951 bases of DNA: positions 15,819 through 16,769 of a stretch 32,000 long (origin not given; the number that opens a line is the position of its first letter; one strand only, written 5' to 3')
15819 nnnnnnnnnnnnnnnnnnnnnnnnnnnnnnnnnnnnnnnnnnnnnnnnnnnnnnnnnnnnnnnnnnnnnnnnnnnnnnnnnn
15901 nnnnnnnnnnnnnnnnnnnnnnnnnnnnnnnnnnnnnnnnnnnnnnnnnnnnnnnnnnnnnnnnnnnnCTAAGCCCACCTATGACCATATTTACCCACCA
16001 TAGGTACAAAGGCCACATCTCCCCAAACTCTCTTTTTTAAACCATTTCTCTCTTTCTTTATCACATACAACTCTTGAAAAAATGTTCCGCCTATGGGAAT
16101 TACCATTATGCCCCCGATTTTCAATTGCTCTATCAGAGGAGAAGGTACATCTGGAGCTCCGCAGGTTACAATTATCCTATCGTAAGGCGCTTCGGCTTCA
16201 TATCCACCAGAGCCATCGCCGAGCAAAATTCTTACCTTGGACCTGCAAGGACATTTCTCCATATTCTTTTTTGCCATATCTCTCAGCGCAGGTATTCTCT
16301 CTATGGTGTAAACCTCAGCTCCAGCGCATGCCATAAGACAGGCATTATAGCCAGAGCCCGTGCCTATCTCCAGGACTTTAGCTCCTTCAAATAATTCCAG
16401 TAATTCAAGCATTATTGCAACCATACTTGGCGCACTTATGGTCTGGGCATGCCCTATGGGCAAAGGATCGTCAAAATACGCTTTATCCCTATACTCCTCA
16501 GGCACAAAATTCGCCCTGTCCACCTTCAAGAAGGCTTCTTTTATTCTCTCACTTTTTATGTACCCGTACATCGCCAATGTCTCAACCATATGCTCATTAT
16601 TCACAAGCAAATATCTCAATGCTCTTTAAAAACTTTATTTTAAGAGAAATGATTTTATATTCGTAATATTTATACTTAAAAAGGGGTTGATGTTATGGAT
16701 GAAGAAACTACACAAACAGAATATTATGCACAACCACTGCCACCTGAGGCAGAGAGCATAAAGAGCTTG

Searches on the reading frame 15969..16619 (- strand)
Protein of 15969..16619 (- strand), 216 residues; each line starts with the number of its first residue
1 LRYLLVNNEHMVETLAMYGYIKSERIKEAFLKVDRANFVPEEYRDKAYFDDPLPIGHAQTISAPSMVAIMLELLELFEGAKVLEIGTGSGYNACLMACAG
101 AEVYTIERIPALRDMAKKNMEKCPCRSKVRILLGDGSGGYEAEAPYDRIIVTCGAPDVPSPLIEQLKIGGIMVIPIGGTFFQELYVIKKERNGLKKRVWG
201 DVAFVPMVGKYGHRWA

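Call 74: search_protein_families(library=pfam, proteins=[window:15969-16619:-], max_evalue=0.0001)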
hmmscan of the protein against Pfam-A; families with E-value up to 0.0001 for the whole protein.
window:15969-16619:- (216 aa): 1 family
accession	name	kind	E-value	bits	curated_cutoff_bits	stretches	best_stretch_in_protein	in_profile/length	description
PF01135.25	PCMT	-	2e-64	217.7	20.3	1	7-210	2-208/210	Protein-L-isoaspartate(D-aspartate) O-methyltransferase (PCMT)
